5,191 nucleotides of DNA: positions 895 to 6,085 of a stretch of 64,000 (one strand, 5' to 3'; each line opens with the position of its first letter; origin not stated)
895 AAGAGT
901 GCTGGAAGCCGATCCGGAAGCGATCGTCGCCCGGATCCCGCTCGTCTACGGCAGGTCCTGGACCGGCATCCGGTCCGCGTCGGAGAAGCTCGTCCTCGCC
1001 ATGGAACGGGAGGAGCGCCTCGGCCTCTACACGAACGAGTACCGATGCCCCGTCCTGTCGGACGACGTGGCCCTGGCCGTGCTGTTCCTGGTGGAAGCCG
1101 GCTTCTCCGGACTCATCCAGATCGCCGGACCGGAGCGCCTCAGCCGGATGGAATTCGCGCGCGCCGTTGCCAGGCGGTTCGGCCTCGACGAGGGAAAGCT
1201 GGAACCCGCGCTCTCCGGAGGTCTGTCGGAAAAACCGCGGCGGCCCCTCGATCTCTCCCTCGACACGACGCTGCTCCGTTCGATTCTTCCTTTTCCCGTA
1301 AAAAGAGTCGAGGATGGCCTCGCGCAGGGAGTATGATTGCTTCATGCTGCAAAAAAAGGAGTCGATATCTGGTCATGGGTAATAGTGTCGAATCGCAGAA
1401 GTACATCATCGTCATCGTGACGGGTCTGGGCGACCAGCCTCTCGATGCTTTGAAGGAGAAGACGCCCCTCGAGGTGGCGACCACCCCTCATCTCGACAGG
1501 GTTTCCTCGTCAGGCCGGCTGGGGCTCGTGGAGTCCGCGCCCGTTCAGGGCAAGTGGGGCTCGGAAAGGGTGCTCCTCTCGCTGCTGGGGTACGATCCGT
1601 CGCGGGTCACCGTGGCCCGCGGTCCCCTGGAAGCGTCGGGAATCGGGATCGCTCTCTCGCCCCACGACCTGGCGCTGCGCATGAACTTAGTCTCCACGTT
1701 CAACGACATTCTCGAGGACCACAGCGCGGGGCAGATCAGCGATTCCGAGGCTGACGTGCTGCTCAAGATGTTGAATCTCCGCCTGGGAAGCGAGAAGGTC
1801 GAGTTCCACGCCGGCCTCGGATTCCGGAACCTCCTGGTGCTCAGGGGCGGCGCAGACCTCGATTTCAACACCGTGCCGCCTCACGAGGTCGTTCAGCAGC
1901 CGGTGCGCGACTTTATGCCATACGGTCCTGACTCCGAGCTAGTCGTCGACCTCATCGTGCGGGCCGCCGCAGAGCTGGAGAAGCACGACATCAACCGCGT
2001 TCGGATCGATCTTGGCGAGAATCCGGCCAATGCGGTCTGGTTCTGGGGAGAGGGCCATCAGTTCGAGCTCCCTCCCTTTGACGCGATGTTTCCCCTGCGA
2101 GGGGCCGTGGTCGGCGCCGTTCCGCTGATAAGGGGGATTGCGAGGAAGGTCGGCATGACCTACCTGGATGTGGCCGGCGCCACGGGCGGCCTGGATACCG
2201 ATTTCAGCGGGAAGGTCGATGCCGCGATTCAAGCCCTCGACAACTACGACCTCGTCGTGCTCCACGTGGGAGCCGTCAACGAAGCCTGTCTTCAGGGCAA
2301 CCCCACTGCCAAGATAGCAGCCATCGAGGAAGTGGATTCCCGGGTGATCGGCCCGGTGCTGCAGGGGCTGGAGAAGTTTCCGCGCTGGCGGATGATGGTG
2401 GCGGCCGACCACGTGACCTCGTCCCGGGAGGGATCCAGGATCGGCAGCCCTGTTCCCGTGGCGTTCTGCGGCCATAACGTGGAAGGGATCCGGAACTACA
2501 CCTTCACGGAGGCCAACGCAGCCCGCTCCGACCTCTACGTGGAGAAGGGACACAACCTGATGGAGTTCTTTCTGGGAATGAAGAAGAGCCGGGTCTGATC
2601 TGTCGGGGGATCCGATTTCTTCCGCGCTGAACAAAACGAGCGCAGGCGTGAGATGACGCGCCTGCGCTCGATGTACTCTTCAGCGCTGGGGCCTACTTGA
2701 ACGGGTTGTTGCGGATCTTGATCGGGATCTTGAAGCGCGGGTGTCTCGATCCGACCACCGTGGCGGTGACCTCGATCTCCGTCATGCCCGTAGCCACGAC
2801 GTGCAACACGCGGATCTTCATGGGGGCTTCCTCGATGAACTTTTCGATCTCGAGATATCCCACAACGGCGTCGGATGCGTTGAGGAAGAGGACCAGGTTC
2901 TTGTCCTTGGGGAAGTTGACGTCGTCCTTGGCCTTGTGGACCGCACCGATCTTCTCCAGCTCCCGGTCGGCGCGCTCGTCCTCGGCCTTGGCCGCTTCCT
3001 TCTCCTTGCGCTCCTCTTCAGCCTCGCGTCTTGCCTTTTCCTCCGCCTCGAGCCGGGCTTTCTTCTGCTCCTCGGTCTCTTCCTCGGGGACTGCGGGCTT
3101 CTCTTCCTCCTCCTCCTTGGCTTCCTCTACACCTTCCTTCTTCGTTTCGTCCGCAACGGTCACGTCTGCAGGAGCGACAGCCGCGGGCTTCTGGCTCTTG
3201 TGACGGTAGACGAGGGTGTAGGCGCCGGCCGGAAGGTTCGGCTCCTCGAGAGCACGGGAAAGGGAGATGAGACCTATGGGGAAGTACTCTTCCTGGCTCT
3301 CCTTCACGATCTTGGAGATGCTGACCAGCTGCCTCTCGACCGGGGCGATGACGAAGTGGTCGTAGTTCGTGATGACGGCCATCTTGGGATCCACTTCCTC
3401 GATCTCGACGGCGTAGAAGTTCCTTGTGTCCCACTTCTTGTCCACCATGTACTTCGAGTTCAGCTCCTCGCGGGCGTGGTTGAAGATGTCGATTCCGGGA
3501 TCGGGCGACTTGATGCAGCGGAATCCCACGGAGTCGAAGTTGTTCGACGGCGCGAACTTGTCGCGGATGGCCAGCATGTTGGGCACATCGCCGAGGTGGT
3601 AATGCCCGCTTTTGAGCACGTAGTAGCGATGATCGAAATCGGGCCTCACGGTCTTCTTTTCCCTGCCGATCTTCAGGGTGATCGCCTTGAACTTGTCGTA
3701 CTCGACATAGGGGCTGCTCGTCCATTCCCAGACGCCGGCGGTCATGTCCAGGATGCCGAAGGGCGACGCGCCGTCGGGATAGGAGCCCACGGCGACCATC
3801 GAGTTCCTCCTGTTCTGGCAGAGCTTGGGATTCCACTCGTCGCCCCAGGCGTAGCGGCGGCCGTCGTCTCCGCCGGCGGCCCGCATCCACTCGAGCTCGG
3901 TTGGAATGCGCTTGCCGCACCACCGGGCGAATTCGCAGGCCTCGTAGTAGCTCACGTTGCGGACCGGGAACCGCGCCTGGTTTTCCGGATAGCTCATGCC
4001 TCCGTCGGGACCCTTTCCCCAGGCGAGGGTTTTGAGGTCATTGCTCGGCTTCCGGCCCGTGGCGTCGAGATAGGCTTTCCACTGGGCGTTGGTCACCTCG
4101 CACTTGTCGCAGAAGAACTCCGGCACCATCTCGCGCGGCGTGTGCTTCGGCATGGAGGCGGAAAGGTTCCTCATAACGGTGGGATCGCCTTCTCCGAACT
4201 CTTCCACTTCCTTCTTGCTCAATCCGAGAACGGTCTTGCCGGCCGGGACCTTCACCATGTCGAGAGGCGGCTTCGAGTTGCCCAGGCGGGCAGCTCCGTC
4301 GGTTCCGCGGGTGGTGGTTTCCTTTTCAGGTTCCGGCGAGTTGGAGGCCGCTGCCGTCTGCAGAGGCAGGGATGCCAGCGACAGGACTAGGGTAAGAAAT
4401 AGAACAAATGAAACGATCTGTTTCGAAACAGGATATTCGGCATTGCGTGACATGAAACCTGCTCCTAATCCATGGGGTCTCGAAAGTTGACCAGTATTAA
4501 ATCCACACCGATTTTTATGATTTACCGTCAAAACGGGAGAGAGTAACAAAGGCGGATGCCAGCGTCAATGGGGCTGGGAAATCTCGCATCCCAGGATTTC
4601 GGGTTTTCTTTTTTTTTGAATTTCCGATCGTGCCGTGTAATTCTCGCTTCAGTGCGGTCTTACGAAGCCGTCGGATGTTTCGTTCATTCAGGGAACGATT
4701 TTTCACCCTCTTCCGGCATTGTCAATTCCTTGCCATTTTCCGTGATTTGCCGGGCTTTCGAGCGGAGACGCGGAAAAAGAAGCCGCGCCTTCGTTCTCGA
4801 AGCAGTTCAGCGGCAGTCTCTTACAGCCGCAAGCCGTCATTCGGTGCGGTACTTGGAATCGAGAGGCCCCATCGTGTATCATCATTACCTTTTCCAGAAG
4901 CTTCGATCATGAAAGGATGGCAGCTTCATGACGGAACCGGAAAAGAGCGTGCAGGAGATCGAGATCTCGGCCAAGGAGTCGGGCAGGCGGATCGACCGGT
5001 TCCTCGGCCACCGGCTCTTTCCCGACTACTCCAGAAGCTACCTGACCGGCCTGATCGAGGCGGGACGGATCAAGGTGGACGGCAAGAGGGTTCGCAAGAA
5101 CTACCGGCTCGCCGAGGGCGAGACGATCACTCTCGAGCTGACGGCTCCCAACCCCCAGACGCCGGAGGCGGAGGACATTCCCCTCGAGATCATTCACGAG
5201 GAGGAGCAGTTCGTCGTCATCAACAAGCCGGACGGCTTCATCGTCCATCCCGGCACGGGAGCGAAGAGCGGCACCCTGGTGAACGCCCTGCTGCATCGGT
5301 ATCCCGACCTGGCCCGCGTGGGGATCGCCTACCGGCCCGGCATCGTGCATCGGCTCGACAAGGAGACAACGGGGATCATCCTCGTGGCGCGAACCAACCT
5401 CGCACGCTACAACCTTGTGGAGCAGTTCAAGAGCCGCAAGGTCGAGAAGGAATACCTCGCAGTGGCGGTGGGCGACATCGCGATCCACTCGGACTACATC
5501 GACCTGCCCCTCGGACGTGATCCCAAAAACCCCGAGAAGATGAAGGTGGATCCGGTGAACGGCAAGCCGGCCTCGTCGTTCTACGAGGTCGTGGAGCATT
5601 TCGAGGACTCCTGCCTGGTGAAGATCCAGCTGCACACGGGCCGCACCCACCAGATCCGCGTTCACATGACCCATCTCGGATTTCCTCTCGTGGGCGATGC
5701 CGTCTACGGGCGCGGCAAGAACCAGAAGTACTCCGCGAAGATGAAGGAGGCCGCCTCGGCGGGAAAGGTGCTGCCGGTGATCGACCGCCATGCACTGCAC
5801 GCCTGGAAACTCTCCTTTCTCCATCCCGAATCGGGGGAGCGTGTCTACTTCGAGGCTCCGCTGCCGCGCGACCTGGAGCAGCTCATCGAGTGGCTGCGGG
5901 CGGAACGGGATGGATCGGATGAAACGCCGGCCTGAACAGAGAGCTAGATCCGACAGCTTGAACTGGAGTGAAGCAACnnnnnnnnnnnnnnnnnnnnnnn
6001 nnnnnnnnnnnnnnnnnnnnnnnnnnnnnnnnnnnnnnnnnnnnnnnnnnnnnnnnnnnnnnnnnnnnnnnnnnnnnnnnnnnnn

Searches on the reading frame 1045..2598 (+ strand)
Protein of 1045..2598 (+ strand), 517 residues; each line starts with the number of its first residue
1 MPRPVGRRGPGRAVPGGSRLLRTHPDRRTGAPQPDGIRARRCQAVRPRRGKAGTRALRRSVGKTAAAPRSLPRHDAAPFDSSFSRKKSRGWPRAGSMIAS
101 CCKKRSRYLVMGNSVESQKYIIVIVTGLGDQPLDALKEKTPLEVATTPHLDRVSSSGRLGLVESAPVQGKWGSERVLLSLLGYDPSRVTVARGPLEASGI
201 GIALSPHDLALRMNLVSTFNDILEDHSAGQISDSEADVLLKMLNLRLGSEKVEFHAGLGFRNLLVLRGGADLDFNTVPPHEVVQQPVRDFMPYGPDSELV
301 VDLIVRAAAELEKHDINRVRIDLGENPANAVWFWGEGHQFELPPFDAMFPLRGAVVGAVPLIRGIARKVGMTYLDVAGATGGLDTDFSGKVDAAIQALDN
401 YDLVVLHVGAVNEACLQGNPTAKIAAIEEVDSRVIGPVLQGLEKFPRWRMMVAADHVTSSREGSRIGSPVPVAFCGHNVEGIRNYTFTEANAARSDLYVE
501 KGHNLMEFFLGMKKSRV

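Call 70: search_protein_families(library=pfam, proteins=[window:1045-2598:+], max_evalue=0.00001)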
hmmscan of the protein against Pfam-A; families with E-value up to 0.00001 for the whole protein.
window:1045-2598:+ (517 aa): 2 families
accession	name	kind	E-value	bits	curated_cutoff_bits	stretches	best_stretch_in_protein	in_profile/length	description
PF10143.14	PhosphMutase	-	7.4e-36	124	21.5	1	155-317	2-170/170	2,3-bisphosphoglycerate-independent phosphoglycerate mutase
PF01676.23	Metalloenzyme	-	2.9e-20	73.3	24.3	1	119-484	2-228/252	Metalloenzyme superfamily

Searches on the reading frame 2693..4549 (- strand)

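Call 70: search_protein_families(library=pfam, proteins=[window:2693-4549:-], max_evalue=0.00001)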
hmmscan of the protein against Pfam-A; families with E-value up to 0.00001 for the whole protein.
window:2693-4549:- (618 aa): 1 family
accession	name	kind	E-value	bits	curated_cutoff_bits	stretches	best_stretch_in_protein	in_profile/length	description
PF03781.23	FGE-sulfatase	-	2.3e-38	132.8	23.3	1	97-347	4-255/255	Sulfatase-modifying factor enzyme 1-like domain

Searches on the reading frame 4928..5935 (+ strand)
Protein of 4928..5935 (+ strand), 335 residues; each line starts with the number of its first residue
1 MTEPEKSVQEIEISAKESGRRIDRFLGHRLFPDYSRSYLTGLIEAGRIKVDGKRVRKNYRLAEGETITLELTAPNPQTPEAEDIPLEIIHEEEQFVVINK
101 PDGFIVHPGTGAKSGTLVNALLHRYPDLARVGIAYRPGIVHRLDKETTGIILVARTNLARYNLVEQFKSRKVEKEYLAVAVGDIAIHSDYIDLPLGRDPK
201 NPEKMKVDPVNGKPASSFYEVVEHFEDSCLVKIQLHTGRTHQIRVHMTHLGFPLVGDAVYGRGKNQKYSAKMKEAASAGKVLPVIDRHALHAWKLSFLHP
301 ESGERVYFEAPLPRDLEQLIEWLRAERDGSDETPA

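Call 70: search_protein_families(library=pfam, proteins=[window:4928-5935:+], max_evalue=0.00001)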
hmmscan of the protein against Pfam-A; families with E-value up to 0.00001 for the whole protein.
window:4928-5935:+ (335 aa): 2 families
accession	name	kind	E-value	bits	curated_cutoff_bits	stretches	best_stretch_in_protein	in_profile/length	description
PF00849.27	PseudoU_synth_2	-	2.4e-31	109.5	26.8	1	94-249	1-152/152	RNA pseudouridylate synthase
PF01479.30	S4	-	1e-10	41.6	22.8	1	20-67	1-48/48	S4 domain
